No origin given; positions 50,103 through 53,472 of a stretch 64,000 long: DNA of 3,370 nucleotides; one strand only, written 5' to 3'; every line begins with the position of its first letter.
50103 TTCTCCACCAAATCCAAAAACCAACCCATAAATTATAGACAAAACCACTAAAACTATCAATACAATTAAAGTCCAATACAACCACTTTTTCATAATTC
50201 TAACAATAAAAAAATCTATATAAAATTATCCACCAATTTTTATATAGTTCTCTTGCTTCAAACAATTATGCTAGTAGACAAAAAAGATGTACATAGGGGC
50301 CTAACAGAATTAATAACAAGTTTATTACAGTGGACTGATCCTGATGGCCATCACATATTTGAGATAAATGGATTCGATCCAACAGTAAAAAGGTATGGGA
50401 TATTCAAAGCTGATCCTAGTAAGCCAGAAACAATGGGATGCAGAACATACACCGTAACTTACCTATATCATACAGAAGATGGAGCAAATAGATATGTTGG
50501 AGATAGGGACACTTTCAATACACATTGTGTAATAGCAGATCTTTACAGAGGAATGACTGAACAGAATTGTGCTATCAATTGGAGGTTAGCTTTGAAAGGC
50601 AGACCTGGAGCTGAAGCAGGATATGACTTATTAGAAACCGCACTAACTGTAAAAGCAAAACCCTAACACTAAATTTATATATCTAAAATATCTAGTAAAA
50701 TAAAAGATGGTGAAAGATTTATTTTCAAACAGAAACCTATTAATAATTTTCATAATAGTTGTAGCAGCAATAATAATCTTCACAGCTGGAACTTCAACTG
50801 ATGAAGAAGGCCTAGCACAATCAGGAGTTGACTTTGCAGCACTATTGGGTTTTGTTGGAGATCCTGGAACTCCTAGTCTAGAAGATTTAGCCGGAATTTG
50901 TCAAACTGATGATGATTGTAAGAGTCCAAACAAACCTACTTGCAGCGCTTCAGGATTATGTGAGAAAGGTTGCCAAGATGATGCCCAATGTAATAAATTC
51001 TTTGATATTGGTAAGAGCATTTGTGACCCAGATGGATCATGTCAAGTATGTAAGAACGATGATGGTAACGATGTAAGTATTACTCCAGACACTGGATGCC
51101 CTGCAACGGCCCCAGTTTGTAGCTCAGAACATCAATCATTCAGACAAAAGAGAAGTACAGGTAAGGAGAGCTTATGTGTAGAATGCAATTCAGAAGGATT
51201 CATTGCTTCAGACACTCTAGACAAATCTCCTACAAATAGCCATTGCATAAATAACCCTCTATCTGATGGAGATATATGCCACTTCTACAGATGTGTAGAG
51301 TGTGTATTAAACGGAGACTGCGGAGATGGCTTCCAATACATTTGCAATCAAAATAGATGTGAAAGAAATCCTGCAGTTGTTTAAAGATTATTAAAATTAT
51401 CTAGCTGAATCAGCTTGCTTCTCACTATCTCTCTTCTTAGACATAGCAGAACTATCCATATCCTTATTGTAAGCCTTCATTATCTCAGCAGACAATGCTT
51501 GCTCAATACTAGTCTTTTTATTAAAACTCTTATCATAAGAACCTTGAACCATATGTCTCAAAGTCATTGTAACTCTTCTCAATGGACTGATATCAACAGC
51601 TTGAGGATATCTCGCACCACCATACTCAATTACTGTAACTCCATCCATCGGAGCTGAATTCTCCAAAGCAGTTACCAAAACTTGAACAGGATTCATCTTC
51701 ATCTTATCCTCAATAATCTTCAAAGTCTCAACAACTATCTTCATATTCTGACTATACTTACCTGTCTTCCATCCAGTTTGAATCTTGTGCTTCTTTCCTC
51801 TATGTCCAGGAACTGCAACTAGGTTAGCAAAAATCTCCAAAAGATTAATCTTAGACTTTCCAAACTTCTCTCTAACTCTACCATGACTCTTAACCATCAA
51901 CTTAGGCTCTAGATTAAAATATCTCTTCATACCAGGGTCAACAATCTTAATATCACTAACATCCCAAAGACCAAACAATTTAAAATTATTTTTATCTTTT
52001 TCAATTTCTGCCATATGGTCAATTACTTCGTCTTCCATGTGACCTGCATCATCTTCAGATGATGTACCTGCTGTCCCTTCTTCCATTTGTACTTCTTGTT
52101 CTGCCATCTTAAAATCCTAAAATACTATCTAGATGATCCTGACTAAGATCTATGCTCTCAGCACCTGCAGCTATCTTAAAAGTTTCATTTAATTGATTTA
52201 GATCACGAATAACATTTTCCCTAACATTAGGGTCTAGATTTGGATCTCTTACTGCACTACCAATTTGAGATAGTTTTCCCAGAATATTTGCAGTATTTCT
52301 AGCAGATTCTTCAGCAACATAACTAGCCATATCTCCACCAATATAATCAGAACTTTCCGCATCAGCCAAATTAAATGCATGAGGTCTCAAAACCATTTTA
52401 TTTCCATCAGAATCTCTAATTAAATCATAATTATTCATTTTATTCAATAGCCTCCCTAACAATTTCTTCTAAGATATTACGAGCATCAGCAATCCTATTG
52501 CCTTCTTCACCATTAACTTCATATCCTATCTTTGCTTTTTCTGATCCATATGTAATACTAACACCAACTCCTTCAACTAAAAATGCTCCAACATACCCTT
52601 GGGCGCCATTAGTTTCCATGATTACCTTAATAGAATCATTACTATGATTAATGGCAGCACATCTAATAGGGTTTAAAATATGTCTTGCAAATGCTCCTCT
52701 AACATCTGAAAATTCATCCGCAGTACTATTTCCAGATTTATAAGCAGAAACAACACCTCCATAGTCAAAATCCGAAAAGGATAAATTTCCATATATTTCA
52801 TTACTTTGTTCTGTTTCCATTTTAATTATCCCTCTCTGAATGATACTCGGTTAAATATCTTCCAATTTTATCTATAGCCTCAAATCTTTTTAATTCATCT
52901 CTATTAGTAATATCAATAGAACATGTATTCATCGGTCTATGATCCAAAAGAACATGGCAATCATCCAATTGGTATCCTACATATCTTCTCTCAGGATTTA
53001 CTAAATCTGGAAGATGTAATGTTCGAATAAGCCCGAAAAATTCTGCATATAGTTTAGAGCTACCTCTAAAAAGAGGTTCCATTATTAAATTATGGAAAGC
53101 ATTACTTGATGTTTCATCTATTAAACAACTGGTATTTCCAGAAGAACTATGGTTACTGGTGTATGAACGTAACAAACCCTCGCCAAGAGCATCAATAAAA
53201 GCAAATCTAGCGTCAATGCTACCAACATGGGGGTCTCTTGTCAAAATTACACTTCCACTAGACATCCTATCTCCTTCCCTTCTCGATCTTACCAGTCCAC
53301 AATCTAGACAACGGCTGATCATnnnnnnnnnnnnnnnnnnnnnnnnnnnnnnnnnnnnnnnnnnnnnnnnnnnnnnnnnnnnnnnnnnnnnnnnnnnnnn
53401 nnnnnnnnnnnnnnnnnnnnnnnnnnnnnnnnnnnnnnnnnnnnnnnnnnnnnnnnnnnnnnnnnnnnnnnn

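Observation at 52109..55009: Six compositionally foreign small genes inserted inside the otherwise universally conserved nusA-rps12-rps7 block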

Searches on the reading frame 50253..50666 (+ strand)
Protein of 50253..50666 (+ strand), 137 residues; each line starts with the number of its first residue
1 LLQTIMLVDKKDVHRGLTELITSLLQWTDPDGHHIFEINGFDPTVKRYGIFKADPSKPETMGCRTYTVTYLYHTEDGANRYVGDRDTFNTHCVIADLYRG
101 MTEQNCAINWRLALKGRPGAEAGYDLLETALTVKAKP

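Call 6: search_protein_families(library=phrogs, proteins=[window:50253-50666:+], max_evalue=1)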
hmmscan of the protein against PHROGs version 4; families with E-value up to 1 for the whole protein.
window:50253-50666:+ (137 aa): 2 families
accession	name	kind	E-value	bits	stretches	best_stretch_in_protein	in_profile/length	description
phrog_13118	-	lysis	0.12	11.5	1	37-133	434-524/888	endolysin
phrog_21508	-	unknown function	0.22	12.2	1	38-98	44-107/193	-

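Call 53: search_protein_families(library=ncbifam, proteins=[window:50253-50666:+], max_evalue=1)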
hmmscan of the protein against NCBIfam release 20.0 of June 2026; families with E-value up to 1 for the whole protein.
window:50253-50666:+ (137 aa): 0 families

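Call 54: search_protein_families(library=padloc, proteins=[window:50253-50666:+], max_evalue=1)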
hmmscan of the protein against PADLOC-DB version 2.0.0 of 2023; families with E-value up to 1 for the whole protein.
window:50253-50666:+ (137 aa): 0 families

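Call 90: search_protein_families(library=pfam, proteins=[window:50253-50666:+], max_evalue=0.01)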
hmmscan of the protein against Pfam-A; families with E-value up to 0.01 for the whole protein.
window:50253-50666:+ (137 aa): 0 families

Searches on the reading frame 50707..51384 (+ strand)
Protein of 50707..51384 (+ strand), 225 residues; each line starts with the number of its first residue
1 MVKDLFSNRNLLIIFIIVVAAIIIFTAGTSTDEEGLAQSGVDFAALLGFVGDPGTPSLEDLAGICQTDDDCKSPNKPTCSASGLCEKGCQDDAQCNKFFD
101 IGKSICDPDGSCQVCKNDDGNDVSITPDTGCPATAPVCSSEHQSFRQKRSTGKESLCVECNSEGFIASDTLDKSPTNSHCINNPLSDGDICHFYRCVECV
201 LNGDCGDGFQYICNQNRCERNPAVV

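Call 6: search_protein_families(library=phrogs, proteins=[window:50707-51384:+], max_evalue=1)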
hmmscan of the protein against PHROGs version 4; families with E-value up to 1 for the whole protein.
window:50707-51384:+ (225 aa): 1 family
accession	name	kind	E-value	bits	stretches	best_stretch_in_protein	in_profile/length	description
phrog_34280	-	unknown function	0.052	14.7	1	91-129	9-47/70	-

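Call 53: search_protein_families(library=ncbifam, proteins=[window:50707-51384:+], max_evalue=1)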
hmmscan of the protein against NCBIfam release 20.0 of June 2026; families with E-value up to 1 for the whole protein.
window:50707-51384:+ (225 aa): 1 family
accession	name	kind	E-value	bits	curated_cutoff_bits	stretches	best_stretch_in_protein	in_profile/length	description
TIGR04201.1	Myxo_Cys_RPT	repeat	0.011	15.9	25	1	196-218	2-22/22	Cys-rich repeat-containing protein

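Call 54: search_protein_families(library=padloc, proteins=[window:50707-51384:+], max_evalue=1)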
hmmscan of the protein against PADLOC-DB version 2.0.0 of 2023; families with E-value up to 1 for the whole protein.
window:50707-51384:+ (225 aa): 0 families

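Call 90: search_protein_families(library=pfam, proteins=[window:50707-51384:+], max_evalue=0.01)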
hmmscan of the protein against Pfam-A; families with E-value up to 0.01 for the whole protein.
window:50707-51384:+ (225 aa): 0 families

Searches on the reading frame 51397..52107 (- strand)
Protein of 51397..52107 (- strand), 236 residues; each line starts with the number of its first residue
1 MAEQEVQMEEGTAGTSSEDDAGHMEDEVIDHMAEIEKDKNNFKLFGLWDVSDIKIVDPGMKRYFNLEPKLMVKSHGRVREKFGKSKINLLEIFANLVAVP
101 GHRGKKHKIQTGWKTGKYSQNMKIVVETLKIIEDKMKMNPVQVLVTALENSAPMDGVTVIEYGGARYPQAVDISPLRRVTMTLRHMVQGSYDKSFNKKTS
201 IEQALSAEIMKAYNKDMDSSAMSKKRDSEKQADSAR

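Call 3: search_protein_families(library=pfam, proteins=[window:51397-52107:-], max_evalue=1)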
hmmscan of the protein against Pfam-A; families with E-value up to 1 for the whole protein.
window:51397-52107:- (236 aa): 1 family
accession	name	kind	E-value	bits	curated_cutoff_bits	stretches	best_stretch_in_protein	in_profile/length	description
PF00177.27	Ribosomal_S7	-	5e-30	104.5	24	1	113-236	30-148/148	Ribosomal protein S7p/S5e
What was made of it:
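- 51397..52107 (-): rps7 (uS7) with a ~40-aa acidic N-terminal extension. Downstream border of slot 2. PF00177, E 5e-30, matching residues 113-236 (call 3).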

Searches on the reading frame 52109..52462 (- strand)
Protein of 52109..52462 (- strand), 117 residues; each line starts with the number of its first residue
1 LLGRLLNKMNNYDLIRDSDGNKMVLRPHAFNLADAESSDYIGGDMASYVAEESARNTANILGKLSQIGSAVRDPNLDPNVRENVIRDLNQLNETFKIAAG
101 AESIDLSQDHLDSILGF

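Call 3: search_protein_families(library=pfam, proteins=[window:52109-52462:-], max_evalue=1)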
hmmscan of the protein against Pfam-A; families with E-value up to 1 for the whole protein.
window:52109-52462:- (117 aa): 1 family
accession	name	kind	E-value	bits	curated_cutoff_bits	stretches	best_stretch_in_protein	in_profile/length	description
PF24932.1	UBA_NBR1_C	-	0.019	15.3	27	0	18-33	16-31/40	Next to BRCA1 gene 1 protein-like, C-terminal UBA domain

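Call 6: search_protein_families(library=phrogs, proteins=[window:52109-52462:-], max_evalue=1)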
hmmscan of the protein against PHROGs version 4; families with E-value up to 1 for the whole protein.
window:52109-52462:- (117 aa): 0 families

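Call 53: search_protein_families(library=ncbifam, proteins=[window:52109-52438:-], max_evalue=1)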
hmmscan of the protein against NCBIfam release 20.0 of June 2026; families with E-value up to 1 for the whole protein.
window:52109-52438:- (109 aa): 1 family
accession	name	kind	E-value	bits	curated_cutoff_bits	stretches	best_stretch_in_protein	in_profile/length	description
NF006957.1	PRK09434.1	equivalog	0.028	13.9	450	1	43-105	131-192/302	fructokinase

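Call 54: search_protein_families(library=padloc, proteins=[window:52109-52438:-], max_evalue=1)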
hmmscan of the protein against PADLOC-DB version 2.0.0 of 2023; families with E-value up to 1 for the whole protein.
window:52109-52438:- (109 aa): 0 families

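Call 78: find_related_loci(query=window:52112-52438:-, collection=viral_contigs, flank=3000)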
Query window:52112-52438:- (109 aa) in viral_contigs; peptide patterns used: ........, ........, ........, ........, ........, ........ (x = any residue, [..] = any of these).
20 stretches matched a pattern, but none encodes a relative of the query by tblastn (E <= 1e-3).

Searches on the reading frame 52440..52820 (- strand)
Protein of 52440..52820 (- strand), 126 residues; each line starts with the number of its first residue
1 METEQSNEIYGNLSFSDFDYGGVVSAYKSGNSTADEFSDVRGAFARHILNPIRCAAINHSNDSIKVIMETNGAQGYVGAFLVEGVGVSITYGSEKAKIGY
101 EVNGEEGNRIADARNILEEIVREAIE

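Call 3: search_protein_families(library=pfam, proteins=[window:52440-52820:-], max_evalue=1)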
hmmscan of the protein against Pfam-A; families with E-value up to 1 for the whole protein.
window:52440-52820:- (126 aa): 0 families

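Call 6: search_protein_families(library=phrogs, proteins=[window:52440-52820:-], max_evalue=1)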
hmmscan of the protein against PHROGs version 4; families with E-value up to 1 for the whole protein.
window:52440-52820:- (126 aa): 0 families

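Call 46: search_protein_representatives(protein=window:52443-52820:-)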
Query: 126 residues. Proteins with E-value up to 0.001 (for the whole library): 3; up to 1e-10: 3; up to 1e-30: 1. The best 3 are listed.
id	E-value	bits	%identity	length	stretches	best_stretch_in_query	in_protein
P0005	4.0e-75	265.7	100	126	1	1-126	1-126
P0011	3.9e-23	98.0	25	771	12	69-123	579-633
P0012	2.2e-15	73.0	27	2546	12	24-104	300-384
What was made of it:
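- On Horizontally acquired genomic island: Only o126 has none (call 46).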

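Call 53: search_protein_families(library=ncbifam, proteins=[window:52440-52820:-], max_evalue=1)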
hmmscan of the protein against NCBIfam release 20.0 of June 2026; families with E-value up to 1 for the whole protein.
window:52440-52820:- (126 aa): 0 families

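Call 54: search_protein_families(library=padloc, proteins=[window:52440-52820:-], max_evalue=1)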
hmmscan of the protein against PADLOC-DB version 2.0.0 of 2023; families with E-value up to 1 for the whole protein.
window:52440-52820:- (126 aa): 0 families

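Call 58: find_related_loci(query=window:52443-52820:-, collection=viral_contigs, flank=5000)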
Query window:52443-52820:- (126 aa) in viral_contigs; peptide patterns used: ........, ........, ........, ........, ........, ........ (x = any residue, [..] = any of these).
7 stretches matched a pattern, but none encodes a relative of the query by tblastn (E <= 1e-3).

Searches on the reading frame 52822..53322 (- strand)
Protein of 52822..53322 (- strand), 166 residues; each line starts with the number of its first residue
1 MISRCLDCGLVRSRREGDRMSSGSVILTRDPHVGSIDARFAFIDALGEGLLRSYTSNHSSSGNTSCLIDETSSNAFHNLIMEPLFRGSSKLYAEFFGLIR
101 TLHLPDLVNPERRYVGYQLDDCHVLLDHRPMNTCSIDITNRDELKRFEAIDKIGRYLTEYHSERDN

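Call 3: search_protein_families(library=pfam, proteins=[window:52822-53322:-], max_evalue=1)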
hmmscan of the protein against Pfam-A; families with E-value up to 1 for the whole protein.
window:52822-53322:- (166 aa): 0 families

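Call 6: search_protein_families(library=phrogs, proteins=[window:52822-53322:-], max_evalue=1)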
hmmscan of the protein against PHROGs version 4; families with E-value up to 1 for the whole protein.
window:52822-53322:- (166 aa): 1 family
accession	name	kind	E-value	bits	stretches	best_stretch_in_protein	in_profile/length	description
phrog_30999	-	unknown function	0.25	12.4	1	5-38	70-103/108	-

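Call 19: list_cluster_members(proteins=[window:52822-53265:-, window:52440-52820:-, window:52109-52438:-, window:54152-54370:-, window:53915-54109:-, window:55549-56130:-])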
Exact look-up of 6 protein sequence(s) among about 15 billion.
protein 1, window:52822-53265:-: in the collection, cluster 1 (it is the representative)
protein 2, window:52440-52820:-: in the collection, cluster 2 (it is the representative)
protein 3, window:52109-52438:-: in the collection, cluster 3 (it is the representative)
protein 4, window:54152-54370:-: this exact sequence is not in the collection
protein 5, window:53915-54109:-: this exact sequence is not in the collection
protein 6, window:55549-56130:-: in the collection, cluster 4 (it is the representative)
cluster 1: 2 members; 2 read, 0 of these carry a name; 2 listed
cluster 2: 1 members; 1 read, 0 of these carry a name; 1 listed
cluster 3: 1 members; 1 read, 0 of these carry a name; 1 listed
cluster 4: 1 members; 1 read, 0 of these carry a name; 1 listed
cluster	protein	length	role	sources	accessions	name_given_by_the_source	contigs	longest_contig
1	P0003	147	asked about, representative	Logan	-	-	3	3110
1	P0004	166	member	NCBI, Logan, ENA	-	-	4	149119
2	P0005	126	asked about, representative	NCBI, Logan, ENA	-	-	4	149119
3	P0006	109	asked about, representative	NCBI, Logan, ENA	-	-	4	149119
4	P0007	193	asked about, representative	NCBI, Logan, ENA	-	-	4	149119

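Call 31: search_solved_structures(query=A1, max_evalue=10, show_alignments=1)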
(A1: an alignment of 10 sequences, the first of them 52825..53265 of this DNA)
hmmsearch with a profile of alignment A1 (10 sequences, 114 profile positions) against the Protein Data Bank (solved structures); distinct sequences matched with E-value up to 10: 1.
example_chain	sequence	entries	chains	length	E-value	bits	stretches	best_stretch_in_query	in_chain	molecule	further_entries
6z1p_BR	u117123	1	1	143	0.34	14.6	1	35-97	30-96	Iron donor protein CyaY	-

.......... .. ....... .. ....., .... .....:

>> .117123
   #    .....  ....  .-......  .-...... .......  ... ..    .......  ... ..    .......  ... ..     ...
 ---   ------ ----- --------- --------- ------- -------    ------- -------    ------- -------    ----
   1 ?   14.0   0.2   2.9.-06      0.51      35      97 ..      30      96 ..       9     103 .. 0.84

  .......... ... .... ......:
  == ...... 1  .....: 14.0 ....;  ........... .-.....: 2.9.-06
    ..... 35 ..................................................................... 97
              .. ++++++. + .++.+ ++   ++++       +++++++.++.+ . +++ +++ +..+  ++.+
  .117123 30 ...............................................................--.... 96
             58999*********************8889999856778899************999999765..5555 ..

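Call 32: find_homologous_proteins(query=A1, max_evalue=0.001)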
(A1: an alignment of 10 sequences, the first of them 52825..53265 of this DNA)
Query A1 (10 sequences) (147 aa, profile of the alignment): 4 proteins with E <= 0.001 among 791 candidates.
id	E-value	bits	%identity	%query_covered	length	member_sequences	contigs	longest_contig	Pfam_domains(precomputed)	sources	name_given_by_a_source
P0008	7.0e-24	102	-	-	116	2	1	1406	-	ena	-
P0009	5.4e-23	99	41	15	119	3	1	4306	-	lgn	-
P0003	4.4e-22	96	100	100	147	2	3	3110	-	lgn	-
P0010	1.6e-20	91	60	7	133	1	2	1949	-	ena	-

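Call 45: predict_structure(alignment_id=A3)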
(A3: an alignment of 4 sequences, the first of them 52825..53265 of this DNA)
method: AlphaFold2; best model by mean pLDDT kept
length: 147 residues; sequences in the alignment: 4
mean_pLDDT: 36.8   pTM: 0.34
mean pLDDT of the five models: 36.8, 36.4, 35.5, 33.1, 32.8
residues with pLDDT >= 90: 0; 70-90: 0; 50-70: 33; < 50: 114
segments of 3 or more residues with pLDDT < 50: 1-97, 103-106, 109-115
pLDDT, mean of each block of 10 residues (from residue 1): 24 31 31 26 28 26 27 30 31 45 50 45 55 58 48
secondary structure, 60 per line:
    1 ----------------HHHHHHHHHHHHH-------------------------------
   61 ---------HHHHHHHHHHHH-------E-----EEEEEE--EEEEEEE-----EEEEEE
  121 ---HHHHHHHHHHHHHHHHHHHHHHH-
elements in order: H17-29 H70-81 E95-100 E103-109 E115-120 H124-146
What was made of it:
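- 52822..53265 (-): o147: acidic 147-aa protein. Its C-terminal ~42 aa belong to slot 'family D'. The ATG lies 1 nt after the rps12 stop. AF2 pLDDT 36.8 (call 45).
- On Roadblock/LC7 (PF03259): The AF2 model is too poor for a fold test (call 45).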

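Call 53: search_protein_families(library=ncbifam, proteins=[window:52822-53265:-], max_evalue=1)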
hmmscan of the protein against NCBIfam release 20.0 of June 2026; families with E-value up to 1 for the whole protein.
window:52822-53265:- (147 aa): 0 families

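Call 54: search_protein_families(library=padloc, proteins=[window:52822-53265:-], max_evalue=1)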
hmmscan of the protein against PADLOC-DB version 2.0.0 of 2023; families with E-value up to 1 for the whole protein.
window:52822-53265:- (147 aa): 0 families

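Call 62: search_protein_families(library=pfam, alignment_id=A1, max_evalue=5)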
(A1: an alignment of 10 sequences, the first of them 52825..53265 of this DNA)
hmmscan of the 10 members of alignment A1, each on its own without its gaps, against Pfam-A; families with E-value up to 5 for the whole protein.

A. member 1, window:52825-53265:- (147 aa): 0 families

B. families by the number of members that match (of 10 scanned): 6 families
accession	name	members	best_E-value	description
PF13218.11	DUF4026_N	1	0.04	Protein of unknown function (DUF4026) N-terminal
PF24626.1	SH3_Tf2-1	1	0.093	Tf2-1-like, SH3 domain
PF23906.1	DUF7248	1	0.11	Family of unknown function (DUF7248)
PF08557.15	Lipid_DES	1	0.11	Sphingolipid Delta4-desaturase (DES)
PF08277.18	PAN_3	1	0.17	PAN-like domain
PF02599.21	CsrA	1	0.18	Global regulator protein family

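Call 77: find_related_loci(query=window:52825-53265:-, collection=viral_contigs, flank=3000)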
Query window:52825-53265:- (147 aa) in viral_contigs; peptide patterns used: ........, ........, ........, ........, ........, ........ (x = any residue, [..] = any of these).
20 stretches matched a pattern, but none encodes a relative of the query by tblastn (E <= 1e-3).
